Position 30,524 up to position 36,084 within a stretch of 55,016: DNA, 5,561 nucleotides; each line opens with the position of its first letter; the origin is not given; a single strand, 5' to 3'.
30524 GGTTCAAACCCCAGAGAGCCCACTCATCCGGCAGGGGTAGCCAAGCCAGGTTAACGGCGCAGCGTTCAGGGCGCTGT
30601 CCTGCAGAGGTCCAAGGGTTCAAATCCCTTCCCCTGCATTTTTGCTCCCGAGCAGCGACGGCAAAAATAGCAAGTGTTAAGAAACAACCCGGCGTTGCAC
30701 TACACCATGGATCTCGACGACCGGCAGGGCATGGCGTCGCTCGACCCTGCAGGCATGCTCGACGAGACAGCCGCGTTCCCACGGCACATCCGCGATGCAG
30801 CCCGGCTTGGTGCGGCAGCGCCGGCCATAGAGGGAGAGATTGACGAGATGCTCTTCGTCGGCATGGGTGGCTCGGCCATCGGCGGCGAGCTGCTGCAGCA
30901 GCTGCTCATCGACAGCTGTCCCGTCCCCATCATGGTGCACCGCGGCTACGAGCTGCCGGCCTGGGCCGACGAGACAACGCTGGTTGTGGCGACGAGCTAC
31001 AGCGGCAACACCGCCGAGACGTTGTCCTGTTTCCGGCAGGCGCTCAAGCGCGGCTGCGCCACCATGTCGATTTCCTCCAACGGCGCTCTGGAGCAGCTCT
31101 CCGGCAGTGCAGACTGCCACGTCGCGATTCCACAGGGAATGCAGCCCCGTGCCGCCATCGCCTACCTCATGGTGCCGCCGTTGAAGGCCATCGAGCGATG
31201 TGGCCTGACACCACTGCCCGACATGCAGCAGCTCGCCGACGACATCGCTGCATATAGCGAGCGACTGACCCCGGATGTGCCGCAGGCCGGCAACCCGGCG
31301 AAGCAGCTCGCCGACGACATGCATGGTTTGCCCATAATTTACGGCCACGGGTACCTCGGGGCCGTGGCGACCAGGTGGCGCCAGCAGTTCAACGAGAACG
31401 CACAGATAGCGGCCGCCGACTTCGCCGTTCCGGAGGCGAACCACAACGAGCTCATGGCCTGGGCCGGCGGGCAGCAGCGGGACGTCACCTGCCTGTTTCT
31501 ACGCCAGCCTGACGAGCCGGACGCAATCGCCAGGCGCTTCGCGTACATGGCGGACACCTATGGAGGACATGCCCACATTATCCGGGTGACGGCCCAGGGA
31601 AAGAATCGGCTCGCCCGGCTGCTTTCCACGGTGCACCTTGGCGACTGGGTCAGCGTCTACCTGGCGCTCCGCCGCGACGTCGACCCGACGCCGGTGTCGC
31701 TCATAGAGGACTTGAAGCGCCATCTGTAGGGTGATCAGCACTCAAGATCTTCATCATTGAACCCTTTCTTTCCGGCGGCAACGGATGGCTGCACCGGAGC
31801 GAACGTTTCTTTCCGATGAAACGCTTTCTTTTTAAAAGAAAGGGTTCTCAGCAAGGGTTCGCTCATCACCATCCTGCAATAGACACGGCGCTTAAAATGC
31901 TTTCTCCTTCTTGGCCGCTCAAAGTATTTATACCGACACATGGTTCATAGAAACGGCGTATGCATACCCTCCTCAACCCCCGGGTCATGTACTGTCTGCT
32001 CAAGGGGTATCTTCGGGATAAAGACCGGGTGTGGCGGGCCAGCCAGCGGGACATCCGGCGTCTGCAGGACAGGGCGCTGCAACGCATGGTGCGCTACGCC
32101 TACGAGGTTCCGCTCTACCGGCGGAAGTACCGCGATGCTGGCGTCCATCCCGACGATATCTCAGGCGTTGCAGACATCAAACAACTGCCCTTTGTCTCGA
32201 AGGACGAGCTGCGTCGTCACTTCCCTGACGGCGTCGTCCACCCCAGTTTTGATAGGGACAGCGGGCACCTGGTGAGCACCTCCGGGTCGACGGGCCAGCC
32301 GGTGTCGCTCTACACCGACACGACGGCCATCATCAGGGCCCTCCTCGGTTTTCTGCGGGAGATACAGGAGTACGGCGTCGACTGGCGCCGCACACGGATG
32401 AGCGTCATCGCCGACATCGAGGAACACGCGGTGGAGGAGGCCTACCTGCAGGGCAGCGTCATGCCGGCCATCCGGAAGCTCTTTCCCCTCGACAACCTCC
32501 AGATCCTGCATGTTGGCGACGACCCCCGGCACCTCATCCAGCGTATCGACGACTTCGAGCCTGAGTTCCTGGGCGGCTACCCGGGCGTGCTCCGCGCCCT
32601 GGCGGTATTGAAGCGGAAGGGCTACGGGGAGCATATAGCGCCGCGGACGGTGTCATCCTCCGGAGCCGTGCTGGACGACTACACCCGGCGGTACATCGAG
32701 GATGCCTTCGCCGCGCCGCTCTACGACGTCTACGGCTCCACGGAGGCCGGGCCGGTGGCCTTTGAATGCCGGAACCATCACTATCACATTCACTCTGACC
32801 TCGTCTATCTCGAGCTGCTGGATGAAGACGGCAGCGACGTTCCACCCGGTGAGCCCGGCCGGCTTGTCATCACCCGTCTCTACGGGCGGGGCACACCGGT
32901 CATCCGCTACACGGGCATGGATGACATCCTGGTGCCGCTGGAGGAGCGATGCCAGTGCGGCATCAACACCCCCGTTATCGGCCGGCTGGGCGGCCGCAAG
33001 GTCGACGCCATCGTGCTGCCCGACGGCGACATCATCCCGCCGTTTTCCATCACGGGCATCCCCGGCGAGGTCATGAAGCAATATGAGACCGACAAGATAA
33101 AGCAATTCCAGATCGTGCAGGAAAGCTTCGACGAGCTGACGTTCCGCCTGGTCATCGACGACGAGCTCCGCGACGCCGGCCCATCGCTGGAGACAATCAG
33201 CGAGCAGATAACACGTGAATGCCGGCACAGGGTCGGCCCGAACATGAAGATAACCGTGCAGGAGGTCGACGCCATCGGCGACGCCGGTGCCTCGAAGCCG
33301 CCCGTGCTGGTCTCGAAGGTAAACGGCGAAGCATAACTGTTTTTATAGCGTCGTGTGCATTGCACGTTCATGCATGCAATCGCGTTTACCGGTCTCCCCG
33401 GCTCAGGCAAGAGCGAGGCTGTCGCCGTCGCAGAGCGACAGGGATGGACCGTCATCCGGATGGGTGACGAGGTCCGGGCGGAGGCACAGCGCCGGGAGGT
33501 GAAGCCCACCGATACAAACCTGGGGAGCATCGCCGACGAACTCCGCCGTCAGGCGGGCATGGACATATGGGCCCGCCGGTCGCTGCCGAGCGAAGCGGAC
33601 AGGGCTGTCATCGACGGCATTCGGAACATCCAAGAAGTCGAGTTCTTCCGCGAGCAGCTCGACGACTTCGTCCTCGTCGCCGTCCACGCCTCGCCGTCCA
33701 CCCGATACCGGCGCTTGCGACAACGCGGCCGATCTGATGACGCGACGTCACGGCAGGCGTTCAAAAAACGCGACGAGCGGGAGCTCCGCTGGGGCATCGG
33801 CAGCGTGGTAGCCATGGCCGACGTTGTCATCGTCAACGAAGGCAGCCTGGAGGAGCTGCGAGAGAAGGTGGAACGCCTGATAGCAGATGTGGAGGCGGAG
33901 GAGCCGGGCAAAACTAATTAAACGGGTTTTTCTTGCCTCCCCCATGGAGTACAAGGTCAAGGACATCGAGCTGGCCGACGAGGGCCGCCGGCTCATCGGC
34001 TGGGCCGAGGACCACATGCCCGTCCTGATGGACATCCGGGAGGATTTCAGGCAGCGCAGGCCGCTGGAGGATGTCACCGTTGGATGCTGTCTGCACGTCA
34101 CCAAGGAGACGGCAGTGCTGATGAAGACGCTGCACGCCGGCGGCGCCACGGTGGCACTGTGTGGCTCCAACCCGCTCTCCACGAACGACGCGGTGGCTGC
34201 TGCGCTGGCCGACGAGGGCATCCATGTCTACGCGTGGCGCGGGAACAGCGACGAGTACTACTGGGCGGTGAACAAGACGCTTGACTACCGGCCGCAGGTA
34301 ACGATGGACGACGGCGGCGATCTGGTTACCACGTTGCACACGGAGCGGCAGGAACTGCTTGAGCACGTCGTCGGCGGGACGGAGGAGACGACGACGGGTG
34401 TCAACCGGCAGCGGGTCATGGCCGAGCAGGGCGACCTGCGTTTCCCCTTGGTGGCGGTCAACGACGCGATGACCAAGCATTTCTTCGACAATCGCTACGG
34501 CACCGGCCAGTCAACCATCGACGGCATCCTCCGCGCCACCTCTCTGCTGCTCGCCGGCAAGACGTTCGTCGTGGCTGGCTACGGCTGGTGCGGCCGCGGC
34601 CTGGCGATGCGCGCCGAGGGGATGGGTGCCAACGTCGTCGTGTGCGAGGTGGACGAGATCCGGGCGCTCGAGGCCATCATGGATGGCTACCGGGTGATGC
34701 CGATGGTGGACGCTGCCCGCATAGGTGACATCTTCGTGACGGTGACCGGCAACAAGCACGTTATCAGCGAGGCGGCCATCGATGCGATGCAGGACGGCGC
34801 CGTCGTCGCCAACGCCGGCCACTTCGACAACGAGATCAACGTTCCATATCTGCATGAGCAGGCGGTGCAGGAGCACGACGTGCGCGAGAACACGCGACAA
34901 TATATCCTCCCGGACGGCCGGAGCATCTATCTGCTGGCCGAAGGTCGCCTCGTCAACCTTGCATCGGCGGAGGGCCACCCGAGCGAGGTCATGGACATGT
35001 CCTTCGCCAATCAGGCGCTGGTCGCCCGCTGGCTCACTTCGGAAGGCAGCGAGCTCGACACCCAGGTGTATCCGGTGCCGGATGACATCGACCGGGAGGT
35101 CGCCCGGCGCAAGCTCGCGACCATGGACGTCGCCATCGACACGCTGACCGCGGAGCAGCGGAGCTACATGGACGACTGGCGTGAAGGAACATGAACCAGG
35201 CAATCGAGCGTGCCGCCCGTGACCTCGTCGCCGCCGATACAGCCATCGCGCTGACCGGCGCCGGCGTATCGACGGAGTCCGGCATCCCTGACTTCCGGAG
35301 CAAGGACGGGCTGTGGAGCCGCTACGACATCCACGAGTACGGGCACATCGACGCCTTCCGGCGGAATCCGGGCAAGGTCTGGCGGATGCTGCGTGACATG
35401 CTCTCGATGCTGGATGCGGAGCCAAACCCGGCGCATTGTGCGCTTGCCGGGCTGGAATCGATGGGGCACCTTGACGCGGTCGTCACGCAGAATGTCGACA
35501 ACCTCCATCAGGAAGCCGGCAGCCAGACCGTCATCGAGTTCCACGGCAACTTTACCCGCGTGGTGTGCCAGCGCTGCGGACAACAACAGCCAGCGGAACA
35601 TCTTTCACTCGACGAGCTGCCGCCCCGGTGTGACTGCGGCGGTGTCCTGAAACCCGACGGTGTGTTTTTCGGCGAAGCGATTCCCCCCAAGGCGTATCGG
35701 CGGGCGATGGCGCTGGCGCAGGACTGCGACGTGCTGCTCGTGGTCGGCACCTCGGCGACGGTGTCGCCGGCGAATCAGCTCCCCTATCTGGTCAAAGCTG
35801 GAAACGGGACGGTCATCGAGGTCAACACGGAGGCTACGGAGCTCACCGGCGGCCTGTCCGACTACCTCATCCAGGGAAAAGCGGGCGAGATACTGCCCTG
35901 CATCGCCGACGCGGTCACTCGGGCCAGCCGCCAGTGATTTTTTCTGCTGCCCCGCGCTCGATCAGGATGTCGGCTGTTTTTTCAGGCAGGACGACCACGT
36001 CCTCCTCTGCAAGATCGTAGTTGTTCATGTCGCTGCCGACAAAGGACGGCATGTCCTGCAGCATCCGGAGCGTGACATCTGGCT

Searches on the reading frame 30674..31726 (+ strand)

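Call 30: search_protein_families(library=pfam, proteins=[window:30674-31726:+], max_evalue=0.001)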
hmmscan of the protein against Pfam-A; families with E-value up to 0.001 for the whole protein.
window:30674-31726:+ (351 aa): 2 families
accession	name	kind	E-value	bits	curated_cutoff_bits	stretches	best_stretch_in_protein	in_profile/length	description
PF10432.14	bact-PGI_C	-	1.1e-44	152.5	24.5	1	207-351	3-151/151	Bacterial phospho-glucose isomerase C-terminal SIS domain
PF01380.27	SIS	-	3.1e-08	33.9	25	1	59-170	8-122/131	SIS domain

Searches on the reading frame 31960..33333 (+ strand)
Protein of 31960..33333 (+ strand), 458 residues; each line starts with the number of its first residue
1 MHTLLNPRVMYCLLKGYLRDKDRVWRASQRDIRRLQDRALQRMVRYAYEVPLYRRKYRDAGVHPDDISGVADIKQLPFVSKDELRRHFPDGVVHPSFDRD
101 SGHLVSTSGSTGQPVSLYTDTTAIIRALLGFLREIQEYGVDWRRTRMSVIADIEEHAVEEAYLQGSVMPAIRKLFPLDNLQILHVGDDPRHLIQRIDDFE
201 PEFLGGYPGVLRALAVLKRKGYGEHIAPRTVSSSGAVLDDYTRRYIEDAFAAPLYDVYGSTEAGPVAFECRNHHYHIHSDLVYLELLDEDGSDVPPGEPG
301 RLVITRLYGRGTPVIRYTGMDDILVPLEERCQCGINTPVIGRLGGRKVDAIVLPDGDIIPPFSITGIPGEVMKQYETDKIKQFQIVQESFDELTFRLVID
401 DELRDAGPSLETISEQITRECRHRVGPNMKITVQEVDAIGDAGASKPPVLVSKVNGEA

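Call 30: search_protein_families(library=pfam, proteins=[window:31960-33333:+], max_evalue=0.001)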
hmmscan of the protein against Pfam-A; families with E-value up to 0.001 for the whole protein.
window:31960-33333:+ (458 aa): 1 family
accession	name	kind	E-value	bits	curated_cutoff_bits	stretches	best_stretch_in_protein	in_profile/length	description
PF00501.34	AMP-binding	-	2.5e-10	40.1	29.9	1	107-305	170-375/384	AMP-binding enzyme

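Call 62: search_protein_families(library=ncbifam, proteins=[window:31960-33333:+], max_evalue=0.00001)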
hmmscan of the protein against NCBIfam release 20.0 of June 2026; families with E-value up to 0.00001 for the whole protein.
window:31960-33333:+ (458 aa): 7 families
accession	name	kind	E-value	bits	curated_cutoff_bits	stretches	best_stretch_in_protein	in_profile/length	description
NF053551.1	FlxY_rubin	equivalog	4.3e-33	114.7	520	2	244-439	220-405/424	flexirubin biosynthesis putative acyl-CoA ligase FlxY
TIGR02155.1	PA_CoA_ligase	equivalog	1.8e-32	112.4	646.3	2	26-117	2-93/422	phenylacetate--CoA ligase PaaK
NF041878.1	paak_haloarch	equivalog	2e-31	109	700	2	26-120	7-102/427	phenylacetate--CoA ligase PaaK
NF045666.1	DVU1553_fam_AMP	equivalog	3.3e-30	105.3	300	1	27-346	18-330/331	DVU_1553 family AMP-dependent CoA ligase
NF041217.1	BagE_FevW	exception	3.8e-20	72.3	800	1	224-344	190-312/424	bagremycin/ferroverdin synthetase BagE/FevW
TIGR03335.1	F390_ftsA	equivalog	5.8e-19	68.1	458.7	2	233-335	211-318/445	coenzyme F390 synthetase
TIGR02304.1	aden_form_hyp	equivalog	1.2e-18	67.3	251.9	1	191-398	178-376/430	F390 synthetase-related protein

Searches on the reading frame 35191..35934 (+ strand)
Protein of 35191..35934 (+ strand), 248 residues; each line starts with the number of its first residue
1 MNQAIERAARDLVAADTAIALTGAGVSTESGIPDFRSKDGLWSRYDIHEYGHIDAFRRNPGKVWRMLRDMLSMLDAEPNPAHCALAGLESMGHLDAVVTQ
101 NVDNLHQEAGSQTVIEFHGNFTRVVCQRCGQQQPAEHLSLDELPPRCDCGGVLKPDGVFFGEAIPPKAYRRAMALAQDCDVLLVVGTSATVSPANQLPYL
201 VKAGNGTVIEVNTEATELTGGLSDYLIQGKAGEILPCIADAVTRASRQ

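Call 30: search_protein_families(library=pfam, proteins=[window:35191-35934:+], max_evalue=0.001)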
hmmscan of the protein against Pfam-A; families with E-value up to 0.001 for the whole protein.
window:35191-35934:+ (248 aa): 2 families
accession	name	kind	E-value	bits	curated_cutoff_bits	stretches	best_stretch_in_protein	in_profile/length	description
PF02146.23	SIR2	-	4.4e-50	170.6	24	1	23-193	1-180/180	Sir2 family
PF00205.28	TPP_enzyme_M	-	0.00058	20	30.4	0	168-235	67-134/137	Thiamine pyrophosphate enzyme, central domain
